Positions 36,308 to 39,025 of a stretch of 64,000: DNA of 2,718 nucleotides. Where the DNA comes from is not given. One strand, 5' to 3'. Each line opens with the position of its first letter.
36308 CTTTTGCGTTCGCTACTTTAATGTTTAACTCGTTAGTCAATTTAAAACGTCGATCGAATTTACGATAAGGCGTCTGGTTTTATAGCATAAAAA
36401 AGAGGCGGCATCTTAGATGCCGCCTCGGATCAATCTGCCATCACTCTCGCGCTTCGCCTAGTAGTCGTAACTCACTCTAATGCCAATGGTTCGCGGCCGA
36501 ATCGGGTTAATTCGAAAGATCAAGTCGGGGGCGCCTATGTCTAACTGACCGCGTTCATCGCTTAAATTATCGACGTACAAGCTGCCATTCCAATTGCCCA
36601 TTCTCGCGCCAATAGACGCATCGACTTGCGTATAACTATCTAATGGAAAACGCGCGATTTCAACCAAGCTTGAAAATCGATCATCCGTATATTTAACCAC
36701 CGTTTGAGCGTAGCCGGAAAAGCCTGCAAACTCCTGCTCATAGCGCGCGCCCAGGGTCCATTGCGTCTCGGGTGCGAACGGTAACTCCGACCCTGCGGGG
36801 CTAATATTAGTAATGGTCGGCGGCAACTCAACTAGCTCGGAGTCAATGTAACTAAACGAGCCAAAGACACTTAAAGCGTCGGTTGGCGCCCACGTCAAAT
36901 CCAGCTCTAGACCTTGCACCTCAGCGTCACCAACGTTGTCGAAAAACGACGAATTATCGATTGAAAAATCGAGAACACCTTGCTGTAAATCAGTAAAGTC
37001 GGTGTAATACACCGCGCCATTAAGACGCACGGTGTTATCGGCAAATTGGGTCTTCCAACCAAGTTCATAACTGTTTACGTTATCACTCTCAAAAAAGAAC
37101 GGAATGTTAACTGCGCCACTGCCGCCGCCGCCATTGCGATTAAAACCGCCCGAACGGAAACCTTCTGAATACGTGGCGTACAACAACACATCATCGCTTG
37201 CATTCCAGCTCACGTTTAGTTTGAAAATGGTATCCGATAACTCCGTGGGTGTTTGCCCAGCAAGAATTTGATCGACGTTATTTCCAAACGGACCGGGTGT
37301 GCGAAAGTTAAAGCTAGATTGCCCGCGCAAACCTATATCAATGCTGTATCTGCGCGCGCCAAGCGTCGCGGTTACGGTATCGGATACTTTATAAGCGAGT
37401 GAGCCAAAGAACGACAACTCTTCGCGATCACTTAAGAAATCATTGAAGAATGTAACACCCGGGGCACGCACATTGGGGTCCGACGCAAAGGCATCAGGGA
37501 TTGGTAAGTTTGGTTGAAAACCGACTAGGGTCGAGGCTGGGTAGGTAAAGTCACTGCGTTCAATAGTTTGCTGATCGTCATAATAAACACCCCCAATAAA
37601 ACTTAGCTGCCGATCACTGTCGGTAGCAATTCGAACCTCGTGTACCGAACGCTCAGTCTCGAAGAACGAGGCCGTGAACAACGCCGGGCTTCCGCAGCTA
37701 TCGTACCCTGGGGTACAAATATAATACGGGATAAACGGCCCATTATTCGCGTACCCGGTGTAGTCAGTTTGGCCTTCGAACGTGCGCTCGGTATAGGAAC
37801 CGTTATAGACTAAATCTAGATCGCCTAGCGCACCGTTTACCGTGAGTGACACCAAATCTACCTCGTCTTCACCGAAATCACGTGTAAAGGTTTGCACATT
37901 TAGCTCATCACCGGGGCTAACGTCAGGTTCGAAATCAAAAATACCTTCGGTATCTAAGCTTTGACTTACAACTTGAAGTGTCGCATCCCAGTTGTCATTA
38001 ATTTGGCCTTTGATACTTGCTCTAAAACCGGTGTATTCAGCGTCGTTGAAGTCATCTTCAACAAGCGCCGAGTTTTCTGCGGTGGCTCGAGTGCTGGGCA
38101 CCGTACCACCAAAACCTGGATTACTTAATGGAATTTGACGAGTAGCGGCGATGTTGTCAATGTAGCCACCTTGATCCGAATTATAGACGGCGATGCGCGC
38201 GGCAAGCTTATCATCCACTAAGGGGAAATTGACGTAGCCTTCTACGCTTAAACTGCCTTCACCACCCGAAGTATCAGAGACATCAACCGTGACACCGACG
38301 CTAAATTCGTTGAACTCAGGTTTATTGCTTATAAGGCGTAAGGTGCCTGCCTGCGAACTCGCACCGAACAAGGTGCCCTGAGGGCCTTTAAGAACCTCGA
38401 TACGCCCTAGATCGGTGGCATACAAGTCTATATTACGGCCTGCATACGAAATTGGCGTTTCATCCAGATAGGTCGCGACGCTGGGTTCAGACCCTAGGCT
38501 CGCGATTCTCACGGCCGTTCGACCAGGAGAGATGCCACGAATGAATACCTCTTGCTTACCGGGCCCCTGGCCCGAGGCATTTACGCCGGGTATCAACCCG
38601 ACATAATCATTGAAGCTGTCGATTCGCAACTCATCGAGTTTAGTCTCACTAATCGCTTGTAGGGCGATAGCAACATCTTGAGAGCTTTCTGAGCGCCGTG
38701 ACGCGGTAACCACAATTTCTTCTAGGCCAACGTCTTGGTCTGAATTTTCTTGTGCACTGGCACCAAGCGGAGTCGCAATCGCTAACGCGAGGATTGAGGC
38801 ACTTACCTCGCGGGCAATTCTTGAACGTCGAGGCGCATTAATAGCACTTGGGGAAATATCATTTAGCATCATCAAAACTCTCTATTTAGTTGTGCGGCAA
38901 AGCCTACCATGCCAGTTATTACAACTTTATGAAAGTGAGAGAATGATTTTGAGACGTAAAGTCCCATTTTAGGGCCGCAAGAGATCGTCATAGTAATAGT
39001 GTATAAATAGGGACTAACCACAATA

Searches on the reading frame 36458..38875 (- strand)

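Call 75: search_protein_families(library=pfam, proteins=[window:36458-38875:-], max_evalue=0.000001)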
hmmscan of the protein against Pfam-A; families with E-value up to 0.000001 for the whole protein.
window:36458-38875:- (805 aa): 2 families
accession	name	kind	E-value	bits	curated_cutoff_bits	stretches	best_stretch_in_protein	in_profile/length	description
PF00593.30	TonB_dep_Rec_b-barrel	-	7.4e-34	118.8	27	1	304-771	19-436/436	TonB dependent receptor-like, beta-barrel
PF07715.20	Plug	-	2.1e-14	54.3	23.9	1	66-178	3-107/107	TonB-dependent Receptor Plug Domain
